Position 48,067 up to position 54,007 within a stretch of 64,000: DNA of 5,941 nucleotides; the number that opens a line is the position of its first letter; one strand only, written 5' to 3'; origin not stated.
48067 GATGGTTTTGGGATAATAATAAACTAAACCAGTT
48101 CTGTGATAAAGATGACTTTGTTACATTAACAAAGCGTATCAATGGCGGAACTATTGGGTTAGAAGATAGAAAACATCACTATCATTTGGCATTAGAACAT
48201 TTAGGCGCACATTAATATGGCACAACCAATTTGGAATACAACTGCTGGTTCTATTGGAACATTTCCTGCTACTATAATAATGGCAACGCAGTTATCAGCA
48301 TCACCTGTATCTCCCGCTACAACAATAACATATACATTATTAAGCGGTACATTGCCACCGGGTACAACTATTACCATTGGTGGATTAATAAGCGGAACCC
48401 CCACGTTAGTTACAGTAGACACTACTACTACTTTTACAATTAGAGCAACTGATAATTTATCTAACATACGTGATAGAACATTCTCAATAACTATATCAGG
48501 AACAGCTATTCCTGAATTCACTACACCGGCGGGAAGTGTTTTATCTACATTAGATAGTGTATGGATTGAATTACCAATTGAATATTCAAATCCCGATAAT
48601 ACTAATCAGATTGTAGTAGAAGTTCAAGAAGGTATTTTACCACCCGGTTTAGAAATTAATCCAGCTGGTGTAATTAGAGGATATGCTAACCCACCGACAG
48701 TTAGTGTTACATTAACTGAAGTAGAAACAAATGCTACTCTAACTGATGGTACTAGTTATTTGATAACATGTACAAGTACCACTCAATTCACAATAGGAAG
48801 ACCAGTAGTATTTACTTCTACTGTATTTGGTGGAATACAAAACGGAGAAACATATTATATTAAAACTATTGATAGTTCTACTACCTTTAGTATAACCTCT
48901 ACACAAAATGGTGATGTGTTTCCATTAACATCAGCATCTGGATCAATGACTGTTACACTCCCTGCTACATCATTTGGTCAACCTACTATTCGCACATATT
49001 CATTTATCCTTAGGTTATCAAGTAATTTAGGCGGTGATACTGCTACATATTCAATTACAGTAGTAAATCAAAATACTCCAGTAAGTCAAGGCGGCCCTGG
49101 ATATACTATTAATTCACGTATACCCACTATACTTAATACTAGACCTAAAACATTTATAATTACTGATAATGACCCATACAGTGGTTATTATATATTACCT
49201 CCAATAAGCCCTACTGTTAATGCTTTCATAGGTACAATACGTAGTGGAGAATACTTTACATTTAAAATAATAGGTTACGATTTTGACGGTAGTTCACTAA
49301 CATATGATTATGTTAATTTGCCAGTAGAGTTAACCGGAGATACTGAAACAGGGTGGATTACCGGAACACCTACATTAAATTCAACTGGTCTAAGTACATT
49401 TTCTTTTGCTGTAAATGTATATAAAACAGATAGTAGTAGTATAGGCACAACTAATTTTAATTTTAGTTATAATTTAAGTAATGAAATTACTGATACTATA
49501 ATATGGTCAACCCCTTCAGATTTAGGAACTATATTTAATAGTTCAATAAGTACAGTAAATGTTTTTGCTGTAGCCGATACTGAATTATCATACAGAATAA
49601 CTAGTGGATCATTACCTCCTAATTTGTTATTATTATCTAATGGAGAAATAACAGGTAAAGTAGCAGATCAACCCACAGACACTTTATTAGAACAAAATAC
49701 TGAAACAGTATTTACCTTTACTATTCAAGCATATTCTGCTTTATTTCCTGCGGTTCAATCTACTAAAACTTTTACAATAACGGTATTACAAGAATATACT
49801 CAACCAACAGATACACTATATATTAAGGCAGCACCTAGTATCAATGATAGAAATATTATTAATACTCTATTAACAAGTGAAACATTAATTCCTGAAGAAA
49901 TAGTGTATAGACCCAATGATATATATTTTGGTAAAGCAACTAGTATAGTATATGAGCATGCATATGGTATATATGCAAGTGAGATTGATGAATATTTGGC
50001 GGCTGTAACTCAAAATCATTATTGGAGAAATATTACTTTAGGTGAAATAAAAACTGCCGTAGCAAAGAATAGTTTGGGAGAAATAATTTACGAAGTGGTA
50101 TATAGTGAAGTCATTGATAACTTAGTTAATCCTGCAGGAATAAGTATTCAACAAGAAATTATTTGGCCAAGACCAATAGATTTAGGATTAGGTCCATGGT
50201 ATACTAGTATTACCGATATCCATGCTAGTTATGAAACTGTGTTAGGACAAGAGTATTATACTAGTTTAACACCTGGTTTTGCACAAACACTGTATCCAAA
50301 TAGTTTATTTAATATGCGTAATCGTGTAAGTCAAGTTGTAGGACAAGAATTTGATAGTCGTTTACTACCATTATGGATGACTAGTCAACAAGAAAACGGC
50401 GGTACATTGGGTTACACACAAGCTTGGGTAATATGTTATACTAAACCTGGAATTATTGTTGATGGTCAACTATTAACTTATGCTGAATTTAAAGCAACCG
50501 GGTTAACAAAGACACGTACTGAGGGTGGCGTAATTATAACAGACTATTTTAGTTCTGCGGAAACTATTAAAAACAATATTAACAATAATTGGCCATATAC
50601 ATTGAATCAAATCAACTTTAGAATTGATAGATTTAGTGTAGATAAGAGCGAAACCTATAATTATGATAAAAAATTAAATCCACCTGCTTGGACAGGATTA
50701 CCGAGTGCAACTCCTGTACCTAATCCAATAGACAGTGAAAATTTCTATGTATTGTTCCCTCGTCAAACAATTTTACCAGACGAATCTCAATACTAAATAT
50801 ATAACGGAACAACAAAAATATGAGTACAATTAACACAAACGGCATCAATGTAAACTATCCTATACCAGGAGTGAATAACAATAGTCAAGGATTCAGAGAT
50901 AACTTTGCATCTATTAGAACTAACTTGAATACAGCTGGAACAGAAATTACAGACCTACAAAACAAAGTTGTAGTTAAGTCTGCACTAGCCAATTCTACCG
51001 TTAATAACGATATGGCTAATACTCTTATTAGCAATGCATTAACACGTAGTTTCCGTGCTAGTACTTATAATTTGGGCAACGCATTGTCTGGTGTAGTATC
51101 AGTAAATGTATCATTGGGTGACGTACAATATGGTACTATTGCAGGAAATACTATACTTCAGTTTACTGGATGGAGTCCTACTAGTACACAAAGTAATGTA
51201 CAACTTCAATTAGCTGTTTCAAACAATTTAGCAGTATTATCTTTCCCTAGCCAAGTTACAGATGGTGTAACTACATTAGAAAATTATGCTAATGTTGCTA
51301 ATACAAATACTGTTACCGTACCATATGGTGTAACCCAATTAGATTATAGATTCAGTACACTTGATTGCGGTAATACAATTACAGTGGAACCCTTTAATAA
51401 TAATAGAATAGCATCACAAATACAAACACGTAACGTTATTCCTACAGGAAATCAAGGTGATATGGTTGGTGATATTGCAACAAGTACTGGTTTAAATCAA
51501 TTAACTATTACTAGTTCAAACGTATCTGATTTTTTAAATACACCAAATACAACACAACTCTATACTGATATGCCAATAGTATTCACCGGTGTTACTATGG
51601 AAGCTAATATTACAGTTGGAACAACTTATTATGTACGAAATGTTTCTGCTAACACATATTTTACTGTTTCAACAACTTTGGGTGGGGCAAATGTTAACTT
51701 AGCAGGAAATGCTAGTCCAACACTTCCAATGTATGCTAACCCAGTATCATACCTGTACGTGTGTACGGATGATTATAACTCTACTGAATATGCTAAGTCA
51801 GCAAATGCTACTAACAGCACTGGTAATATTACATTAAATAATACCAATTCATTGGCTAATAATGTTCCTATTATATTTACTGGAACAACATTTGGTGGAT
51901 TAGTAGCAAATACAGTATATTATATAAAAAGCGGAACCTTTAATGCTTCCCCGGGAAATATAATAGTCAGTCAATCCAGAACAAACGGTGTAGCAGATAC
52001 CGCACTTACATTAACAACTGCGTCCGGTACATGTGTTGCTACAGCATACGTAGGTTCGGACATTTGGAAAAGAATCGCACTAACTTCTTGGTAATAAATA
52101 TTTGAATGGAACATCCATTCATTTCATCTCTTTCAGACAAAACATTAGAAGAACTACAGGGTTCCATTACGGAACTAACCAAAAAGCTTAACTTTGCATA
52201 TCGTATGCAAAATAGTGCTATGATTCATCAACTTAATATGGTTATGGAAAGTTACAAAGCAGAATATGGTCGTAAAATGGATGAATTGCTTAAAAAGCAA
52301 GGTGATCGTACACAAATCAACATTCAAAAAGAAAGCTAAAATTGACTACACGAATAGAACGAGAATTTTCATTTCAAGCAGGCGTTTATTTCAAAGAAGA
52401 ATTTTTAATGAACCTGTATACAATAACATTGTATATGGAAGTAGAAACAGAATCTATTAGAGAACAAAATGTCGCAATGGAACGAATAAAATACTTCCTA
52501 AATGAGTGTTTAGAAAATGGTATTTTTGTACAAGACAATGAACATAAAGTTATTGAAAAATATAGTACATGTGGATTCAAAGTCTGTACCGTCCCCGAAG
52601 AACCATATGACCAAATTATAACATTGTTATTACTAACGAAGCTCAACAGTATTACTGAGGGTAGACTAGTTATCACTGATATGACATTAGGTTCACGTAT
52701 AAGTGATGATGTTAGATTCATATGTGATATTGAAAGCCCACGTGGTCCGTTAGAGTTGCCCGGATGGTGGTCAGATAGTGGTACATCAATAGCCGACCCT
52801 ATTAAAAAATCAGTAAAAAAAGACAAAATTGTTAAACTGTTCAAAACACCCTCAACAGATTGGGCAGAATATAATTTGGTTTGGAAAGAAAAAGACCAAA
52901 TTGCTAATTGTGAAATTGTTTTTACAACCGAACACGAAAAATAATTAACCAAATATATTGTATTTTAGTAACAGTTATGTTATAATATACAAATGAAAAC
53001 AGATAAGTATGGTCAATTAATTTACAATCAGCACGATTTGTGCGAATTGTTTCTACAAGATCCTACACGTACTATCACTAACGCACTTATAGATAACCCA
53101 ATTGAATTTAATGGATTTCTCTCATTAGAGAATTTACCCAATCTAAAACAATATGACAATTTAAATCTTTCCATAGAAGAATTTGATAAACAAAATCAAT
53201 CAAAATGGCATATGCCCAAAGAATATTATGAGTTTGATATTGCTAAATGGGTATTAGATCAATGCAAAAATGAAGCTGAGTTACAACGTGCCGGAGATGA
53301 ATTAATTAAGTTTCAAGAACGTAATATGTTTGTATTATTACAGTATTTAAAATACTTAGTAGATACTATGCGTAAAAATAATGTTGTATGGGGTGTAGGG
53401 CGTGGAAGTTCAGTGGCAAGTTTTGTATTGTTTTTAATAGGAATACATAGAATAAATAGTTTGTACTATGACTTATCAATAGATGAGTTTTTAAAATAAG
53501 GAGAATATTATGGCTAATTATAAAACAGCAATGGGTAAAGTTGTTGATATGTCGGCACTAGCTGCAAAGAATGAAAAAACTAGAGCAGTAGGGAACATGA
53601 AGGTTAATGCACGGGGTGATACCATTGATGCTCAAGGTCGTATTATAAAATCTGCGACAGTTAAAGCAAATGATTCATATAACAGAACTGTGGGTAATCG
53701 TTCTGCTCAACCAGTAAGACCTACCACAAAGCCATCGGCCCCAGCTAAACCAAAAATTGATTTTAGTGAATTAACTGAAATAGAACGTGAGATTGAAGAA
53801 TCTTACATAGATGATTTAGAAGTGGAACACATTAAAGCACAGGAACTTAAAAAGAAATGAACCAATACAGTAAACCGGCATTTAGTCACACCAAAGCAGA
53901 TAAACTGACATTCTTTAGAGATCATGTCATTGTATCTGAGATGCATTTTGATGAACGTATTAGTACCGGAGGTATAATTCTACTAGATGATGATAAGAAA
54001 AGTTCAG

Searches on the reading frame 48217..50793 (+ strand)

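Call 34: search_protein_families(library=pfam, proteins=[window:48217-50793:+], max_evalue=0.001)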
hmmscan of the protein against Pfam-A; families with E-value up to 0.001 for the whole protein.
window:48217-50793:+ (859 aa): 1 family
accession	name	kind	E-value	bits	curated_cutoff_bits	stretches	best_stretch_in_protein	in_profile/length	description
PF05345.18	He_PIG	-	6.4e-12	46.2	24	2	26-94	23-96/96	Putative Ig domain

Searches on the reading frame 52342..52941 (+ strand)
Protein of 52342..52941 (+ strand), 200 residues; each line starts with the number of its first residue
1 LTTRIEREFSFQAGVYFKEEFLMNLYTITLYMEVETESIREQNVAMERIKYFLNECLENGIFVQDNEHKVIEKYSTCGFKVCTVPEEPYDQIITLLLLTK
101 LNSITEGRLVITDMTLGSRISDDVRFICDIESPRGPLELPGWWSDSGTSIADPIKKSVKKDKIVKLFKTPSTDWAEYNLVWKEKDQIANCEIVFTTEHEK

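Call 4: search_protein_families(library=pfam, proteins=[window:52342-52941:+], max_evalue=1)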
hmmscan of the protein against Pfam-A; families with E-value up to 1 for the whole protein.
window:52342-52941:+ (200 aa): 1 family
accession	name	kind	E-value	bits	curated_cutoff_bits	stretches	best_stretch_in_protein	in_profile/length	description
PF14297.12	Lin1244_N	-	0.17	13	25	1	3-70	15-89/95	Lin1244/Lin1753-like, N-terminal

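Call 5: search_protein_families(library=phrogs, proteins=[window:52342-52941:+], max_evalue=0.01)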
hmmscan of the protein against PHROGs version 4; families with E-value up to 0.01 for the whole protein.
window:52342-52941:+ (200 aa): 0 families

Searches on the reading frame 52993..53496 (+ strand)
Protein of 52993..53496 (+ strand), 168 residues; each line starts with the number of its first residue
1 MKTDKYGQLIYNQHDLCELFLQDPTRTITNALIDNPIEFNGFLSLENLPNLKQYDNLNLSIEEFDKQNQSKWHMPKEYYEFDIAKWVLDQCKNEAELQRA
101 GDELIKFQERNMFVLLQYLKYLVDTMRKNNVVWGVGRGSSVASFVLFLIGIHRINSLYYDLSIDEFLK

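Call 4: search_protein_families(library=pfam, proteins=[window:52993-53496:+], max_evalue=1)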
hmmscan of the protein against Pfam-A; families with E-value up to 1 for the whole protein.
window:52993-53496:+ (168 aa): 1 family
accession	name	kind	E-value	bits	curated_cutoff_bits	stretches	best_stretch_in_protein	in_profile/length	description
PF07733.18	DNA_pol3_alpha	-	2.3e-08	34.4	23.9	1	90-167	17-94/260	Bacterial DNA polymerase III alpha NTPase domain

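Call 5: search_protein_families(library=phrogs, proteins=[window:52993-53496:+], max_evalue=0.01)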
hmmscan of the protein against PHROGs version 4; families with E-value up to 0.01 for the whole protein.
window:52993-53496:+ (168 aa): 4 families
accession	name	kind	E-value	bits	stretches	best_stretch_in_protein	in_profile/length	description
phrog_11127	-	DNA, RNA and nucleotide metabolism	2.9e-39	135.8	1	53-168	56-171/171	DNA polymerase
phrog_405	-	DNA, RNA and nucleotide metabolism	2.3e-05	23.4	1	120-161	388-429/1190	DNA polymerase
phrog_7513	-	unknown function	0.00017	21.6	1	97-161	370-438/461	-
phrog_13169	-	DNA, RNA and nucleotide metabolism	0.001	19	1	103-167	345-409/463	DNA polymerase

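Call 7: search_dna_similar(query=window:52993-53496:+, collection=phages, mode=protein, max_rows=40, rows=spread)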
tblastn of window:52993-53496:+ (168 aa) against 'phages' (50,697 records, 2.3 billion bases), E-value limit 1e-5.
Records with a match: 95; places in all: 95; records where one place covers at least 80% of the query: 3.
Best place of each record, by identity: 60-80% 1; <60% 94.
By first word of the organism name: Escherichia 34; Pseudomonas 11; Klebsiella 10; Salmonella 8; Erwinia 8; Xanthomonas 4; Yersinia 4; Agrobacterium 2; Cronobacter 2; Serratia 2; and 7 more.
By host as written in the record: Escherichia coli 11; - 9; Pseudomonas aeruginosa PAO1 5; Klebsiella pneumoniae 5; Salmonella enterica subsp. enterica serovar Typhimurium 4; Pseudomonas aeruginosa 3; Escherichia coli O157:H7 3; Erwinia amylovora SNUABM_01 3; and 39 more.
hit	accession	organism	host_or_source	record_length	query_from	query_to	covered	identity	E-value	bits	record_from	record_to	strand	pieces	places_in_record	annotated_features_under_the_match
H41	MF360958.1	Salicola phage SCTP-2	Salicola sp. PV4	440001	4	167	98%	38.0%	5e-30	120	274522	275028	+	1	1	291: hypothetical protein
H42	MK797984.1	Pseudomonas phage vB_PaeM_PA5oct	-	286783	47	168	73%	45.9%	9e-30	119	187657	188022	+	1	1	hypothetical protein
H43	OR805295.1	Pseudomonas phage Paride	Pseudomonas aeruginosa PAO1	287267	48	168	72%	46.3%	7e-30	119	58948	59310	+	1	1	DNA polymerase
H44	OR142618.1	Pseudomonas phage Callisto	Pseudomonas aeruginosa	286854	48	168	72%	46.3%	2e-29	118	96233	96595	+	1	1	hypothetical protein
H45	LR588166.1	Pseudomonas phage vB_PaeM_MIJ3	-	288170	48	168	72%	46.3%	2e-29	118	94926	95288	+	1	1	DNA polymerase III alpha ...: DNA polymerase III alpha subunit; hypothetical protein; putative ...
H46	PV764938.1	Sinorhizobium phage Phosso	Sinohrizobium meliloti NRRL L-50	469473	69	167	59%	49.5%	4e-25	105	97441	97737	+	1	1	DnaE-like DNA polymerase III alpha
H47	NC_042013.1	Agrobacterium phage Atu_ph07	Agrobacterium tumefaciens C58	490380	51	168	70%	40.7%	1e-25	107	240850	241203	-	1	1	DNA polymerase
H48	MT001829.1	Salmonella phage SE_PL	Salmonella enterica subsp. enterica ...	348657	53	168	69%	37.9%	1e-19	90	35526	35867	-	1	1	DNA polymerase III alpha subunit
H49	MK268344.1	Salmonella phage Munch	Salmonella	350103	53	168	69%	37.9%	1e-19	90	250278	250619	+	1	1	DNA polymerase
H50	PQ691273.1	Escherichia phage IA-38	Escherichia coli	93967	63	168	63%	41.5%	4e-17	83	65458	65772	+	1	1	record has no annotation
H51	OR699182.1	Salmonella phage SD-6_S16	Salmonella enterica subsp. enterica ...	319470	63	168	63%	41.5%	4e-17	83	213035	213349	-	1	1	hypothetical protein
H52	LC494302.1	Escherichia phage SP27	-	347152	63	168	63%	41.5%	4e-17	83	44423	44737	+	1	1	hypothetical protein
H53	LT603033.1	Escherichia phage vB_Eco_slurp01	Swine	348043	63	168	63%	41.5%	4e-17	83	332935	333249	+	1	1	DNA polymerase III DnaE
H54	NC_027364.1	Escherichia phage PBECO4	Escherichia coli O157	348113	63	168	63%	41.5%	4e-17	83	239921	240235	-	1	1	DNA polymerase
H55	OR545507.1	Escherichia phage Sharanji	Escherichia coli K12 MG1655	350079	63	168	63%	41.5%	4e-17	83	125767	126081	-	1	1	DNA polymerase III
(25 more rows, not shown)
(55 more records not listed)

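Call 23: find_homologous_proteins(query=window:52993-53496:+)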
Query window:52993-53496:+ (168 aa): 7616 proteins with E <= 0.001 among 7645 candidates; the best 120 are listed.
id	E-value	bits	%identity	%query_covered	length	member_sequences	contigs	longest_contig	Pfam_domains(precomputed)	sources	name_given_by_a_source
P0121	1.6e-102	358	95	100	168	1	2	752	PF07733.19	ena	-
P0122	4.8e-102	357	94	100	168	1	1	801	PF07733.19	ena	-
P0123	7.0e-102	356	93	100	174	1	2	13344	PF07733.19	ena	-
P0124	4.2e-101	354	91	100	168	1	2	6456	PF07733.19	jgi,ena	jgi:DNA polymerase III alpha subunit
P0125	7.2e-101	353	92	100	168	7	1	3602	PF07733.19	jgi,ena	jgi:DNA polymerase III alpha subunit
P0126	7.9e-101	353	90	100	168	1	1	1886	PF07733.19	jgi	-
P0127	1.0e-100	352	90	100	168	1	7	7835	PF07733.19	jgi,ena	-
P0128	1.6e-100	352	92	100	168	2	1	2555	PF07733.19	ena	-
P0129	1.9e-100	352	91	100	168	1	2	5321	PF07733.19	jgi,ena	jgi:DNA polymerase III alpha subunit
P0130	1.9e-100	352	90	100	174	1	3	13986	PF07733.19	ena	-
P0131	2.2e-100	351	93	100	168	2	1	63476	PF07733.19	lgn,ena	-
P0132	2.3e-100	351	91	100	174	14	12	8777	PF07733.19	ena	-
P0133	2.6e-100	351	91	100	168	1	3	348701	PF07733.19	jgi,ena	-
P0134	2.8e-100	351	91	100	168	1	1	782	PF07733.19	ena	-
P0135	5.2e-100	350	91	100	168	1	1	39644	PF07733.19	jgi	-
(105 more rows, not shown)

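Call 26: search_solved_structures(query=window:52993-53496:+, max_evalue=10, show_alignments=2)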
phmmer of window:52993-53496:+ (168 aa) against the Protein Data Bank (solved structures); distinct sequences matched with E-value up to 10: 8.
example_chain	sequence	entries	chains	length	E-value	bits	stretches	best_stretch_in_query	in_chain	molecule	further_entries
7w75_C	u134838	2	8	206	0.27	14.3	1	37-94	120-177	E3 ubiquitin-protein ligase BRE1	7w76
3e0d_A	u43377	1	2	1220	0.47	13.5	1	117-167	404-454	DNA polymerase III subunit alpha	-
2hpi_A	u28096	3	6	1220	0.47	13.5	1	117-167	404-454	DNA polymerase III alpha subunit | DNA polymerase III subunit alpha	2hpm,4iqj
2hnh_A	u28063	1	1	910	0.77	12.8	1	122-167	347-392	DNA polymerase III alpha subunit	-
2hqa_A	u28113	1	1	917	0.79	12.8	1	122-167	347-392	DNA polymerase III alpha subunit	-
4jom_A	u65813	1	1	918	0.79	12.8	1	122-167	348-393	DNA polymerase III subunit alpha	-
5m1s_A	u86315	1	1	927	0.81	12.7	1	122-167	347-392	DNA polymerase III subunit alpha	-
5fku_A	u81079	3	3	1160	1.3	12.1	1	122-167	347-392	DNA POLYMERASE III SUBUNIT ALPHA | DNA POLYMERASE III ALPHA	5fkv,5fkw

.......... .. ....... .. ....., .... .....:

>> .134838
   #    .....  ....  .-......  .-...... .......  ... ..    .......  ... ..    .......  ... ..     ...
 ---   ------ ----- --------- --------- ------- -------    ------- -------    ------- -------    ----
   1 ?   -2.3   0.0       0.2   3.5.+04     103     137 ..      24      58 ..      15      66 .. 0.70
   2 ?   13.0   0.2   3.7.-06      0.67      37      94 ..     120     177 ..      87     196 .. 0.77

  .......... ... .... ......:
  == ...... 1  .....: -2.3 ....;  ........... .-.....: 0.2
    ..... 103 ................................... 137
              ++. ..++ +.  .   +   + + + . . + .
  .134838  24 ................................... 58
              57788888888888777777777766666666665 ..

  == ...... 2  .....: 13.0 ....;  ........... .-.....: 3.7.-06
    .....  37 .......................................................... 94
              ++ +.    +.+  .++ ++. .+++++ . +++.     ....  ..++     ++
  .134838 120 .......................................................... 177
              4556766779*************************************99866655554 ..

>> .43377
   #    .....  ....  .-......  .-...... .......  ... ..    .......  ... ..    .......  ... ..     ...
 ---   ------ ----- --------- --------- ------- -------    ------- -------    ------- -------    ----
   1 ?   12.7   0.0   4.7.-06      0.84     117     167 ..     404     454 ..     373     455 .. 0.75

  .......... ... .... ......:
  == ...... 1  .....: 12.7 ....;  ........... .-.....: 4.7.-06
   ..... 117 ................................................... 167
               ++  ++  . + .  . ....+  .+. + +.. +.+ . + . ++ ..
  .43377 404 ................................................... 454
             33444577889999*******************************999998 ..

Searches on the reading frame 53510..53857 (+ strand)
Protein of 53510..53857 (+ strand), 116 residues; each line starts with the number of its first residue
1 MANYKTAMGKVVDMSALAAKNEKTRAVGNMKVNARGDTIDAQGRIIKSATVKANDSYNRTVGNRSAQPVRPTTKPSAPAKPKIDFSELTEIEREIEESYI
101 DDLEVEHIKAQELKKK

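Call 4: search_protein_families(library=pfam, proteins=[window:53510-53857:+], max_evalue=1)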
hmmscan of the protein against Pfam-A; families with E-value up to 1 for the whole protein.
window:53510-53857:+ (116 aa): 0 families

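Call 5: search_protein_families(library=phrogs, proteins=[window:53510-53857:+], max_evalue=0.01)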
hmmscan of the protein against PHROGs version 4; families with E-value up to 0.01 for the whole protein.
window:53510-53857:+ (116 aa): 1 family
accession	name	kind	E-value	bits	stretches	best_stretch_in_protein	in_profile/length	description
phrog_14844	-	unknown function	1.2e-07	33.1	1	1-48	1-48/115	-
